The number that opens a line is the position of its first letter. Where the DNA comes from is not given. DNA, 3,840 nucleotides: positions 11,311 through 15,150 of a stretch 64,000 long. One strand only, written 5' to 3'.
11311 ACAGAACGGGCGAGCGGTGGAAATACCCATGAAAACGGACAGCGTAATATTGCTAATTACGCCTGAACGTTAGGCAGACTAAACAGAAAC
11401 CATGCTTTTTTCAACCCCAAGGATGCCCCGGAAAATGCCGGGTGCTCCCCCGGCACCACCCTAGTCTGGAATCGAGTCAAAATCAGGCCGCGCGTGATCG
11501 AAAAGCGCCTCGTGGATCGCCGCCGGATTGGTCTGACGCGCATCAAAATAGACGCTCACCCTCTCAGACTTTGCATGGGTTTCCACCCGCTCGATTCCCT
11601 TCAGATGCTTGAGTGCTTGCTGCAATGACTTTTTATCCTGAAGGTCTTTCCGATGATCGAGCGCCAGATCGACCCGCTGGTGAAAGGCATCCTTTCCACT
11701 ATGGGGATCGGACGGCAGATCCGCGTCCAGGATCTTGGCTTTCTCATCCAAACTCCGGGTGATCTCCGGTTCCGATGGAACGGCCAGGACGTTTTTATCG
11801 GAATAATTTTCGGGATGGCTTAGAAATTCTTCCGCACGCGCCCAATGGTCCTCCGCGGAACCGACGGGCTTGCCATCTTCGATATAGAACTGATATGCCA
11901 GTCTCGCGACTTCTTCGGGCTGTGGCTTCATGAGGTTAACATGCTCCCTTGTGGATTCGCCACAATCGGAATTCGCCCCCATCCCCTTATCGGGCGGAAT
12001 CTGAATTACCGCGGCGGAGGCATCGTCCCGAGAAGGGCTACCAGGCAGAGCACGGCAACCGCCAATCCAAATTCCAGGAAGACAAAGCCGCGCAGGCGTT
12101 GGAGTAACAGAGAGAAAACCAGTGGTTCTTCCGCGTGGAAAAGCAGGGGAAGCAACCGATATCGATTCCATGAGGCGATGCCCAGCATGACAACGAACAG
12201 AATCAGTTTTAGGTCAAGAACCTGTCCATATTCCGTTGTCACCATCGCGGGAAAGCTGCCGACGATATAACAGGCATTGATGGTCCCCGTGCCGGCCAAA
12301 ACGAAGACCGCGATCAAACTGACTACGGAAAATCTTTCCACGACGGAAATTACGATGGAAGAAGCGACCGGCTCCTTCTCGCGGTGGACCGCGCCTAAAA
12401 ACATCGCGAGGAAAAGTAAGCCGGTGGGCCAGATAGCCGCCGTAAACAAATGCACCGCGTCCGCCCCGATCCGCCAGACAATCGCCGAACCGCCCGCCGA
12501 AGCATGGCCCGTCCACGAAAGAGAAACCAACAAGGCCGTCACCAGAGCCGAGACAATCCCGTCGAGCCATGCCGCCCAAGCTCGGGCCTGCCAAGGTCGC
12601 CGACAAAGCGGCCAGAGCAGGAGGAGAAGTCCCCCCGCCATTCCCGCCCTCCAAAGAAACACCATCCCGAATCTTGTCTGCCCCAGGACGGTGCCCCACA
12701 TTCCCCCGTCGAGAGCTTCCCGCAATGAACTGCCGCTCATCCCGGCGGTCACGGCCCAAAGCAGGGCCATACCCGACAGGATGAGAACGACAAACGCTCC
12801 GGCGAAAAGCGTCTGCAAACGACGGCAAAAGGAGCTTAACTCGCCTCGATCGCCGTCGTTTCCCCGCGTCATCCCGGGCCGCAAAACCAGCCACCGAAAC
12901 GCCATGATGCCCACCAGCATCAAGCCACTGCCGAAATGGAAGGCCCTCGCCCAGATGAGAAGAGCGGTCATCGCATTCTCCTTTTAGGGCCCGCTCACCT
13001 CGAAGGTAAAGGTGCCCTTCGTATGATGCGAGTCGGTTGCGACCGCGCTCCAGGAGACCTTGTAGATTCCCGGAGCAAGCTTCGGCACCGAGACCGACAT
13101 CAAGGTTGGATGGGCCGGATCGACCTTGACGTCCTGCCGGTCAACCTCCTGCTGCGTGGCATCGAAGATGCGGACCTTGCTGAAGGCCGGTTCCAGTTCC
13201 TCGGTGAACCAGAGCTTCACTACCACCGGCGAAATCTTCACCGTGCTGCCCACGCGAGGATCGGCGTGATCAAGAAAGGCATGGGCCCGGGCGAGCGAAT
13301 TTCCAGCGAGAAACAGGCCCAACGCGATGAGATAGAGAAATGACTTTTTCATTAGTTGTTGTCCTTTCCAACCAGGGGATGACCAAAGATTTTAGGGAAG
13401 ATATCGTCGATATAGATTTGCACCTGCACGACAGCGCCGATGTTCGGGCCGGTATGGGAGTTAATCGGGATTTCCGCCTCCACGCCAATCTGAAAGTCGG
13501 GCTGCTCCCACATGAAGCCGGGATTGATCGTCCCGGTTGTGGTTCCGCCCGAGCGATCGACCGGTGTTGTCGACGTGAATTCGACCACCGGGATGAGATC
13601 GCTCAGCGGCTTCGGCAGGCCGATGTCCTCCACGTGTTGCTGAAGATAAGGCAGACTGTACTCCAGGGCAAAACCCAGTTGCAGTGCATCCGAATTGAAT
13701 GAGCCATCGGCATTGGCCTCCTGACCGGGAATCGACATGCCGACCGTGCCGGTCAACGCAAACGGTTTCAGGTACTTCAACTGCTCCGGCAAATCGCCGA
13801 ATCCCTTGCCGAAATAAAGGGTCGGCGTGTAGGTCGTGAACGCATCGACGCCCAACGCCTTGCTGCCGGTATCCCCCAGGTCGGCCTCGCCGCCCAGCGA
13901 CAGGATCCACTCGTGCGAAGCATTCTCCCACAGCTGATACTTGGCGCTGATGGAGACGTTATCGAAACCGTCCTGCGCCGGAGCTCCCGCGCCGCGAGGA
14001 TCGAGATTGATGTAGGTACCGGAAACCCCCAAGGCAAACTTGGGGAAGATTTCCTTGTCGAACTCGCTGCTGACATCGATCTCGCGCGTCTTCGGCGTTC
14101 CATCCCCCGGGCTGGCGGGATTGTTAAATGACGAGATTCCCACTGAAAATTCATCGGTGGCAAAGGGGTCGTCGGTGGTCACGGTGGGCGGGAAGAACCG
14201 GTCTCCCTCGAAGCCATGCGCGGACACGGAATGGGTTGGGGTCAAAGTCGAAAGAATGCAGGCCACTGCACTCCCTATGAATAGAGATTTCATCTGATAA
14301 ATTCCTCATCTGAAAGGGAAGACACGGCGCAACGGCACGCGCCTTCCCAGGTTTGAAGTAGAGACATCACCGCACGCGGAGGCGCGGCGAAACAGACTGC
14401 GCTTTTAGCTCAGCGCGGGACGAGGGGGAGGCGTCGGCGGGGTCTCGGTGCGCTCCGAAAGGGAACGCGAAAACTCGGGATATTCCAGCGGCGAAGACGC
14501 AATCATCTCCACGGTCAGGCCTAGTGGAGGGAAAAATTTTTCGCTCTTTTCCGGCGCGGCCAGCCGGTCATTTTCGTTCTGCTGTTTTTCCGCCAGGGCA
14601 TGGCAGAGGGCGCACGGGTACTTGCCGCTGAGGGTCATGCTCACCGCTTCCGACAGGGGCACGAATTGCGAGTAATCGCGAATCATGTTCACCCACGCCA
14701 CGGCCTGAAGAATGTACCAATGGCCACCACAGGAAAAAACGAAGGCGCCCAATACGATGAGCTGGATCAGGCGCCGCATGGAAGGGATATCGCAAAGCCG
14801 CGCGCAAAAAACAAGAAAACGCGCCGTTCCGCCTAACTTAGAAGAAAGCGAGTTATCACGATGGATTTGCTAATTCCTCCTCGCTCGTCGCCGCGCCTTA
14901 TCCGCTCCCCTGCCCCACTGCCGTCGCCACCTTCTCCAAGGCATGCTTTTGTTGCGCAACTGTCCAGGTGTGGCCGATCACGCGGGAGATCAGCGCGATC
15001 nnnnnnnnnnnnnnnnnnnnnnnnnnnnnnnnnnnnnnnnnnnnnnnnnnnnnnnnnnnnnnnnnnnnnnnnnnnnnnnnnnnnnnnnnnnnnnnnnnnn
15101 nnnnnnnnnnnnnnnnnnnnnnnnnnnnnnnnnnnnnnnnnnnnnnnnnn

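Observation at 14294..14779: CruR/CutF-like leader ORF heading a copper-uptake operon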

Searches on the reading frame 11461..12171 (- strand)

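Call 85: search_protein_families(library=pfam, proteins=[window:11461-12171:-], max_evalue=0.001)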
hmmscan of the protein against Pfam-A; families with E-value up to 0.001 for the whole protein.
window:11461-12171:- (236 aa): 1 family
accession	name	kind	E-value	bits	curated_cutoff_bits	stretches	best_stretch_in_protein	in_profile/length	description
PF11154.13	DUF2934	-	1.6e-07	31.3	22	1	85-115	3-33/37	Protein of unknown function (DUF2934)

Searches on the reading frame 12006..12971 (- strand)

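Call 3: search_protein_families(library=pfam, proteins=[window:12006-12971:-], max_evalue=1)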
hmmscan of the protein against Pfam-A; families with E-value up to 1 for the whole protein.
window:12006-12971:- (321 aa): 1 family
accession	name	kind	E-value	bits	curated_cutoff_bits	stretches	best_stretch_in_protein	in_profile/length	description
PF05425.18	CopD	-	4.5e-21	75.6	32.1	1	210-314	3-105/105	Copper resistance protein D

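Call 4: search_protein_families(library=ncbifam, proteins=[window:12006-12971:-], max_evalue=1)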
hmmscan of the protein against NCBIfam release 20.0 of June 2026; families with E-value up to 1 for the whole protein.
window:12006-12971:- (321 aa): 2 families
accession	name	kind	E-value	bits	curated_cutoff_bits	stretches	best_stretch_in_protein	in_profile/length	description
NF033808.0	copper_CopD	equivalog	5.6e-53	180.5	195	1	3-320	2-295/295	copper homeostasis membrane protein CopD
NF007160.0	PRK09598.1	equivalog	0.21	9.9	561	1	203-266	70-133/523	phosphoethanolamine--lipid A transferase EptA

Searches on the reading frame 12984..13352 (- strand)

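Call 3: search_protein_families(library=pfam, proteins=[window:12984-13352:-], max_evalue=1)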
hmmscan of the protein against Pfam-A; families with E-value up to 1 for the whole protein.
window:12984-13352:- (122 aa): 2 families
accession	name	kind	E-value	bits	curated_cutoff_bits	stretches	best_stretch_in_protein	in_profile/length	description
PF04234.18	CopC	-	1.5e-20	74.4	23.3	1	24-119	1-92/92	CopC domain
PF13860.13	FlgD_ig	-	0.0036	17.7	27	0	85-120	38-74/79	FlgD Ig-like domain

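Call 4: search_protein_families(library=ncbifam, proteins=[window:12984-13352:-], max_evalue=1)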
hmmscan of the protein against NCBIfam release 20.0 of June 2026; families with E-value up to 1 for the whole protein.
window:12984-13352:- (122 aa): 2 families
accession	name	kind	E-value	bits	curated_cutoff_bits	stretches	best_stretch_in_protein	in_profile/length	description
NF033814.1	copper_CopC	equivalog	6.6e-23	81.2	95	1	18-119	5-106/107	copper homeostasis periplasmic binding protein CopC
NF007636.0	PRK10301.1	equivalog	4.5e-16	58.8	129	1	20-119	23-123/124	CopC domain-containing protein YobA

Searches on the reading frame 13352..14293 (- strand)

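Call 3: search_protein_families(library=pfam, proteins=[window:13352-14293:-], max_evalue=1)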
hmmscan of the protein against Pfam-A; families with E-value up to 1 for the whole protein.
window:13352-14293:- (313 aa): 1 family
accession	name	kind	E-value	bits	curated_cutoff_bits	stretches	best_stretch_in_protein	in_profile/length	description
PF13557.12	Phenol_MetA_deg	-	0.024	15.1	22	1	94-157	48-121/242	Putative MetA-pathway of phenol degradation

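Call 4: search_protein_families(library=ncbifam, proteins=[window:13352-14293:-], max_evalue=1)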
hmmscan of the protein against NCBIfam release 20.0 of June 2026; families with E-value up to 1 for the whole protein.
window:13352-14293:- (313 aa): 0 families

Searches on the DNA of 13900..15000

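Call 78: search_rna_families(source=window, start=13900, end=15000, threshold=evalue, max_evalue=1)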
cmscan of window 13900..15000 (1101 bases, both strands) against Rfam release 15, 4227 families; matches with E-value up to 1: 0.
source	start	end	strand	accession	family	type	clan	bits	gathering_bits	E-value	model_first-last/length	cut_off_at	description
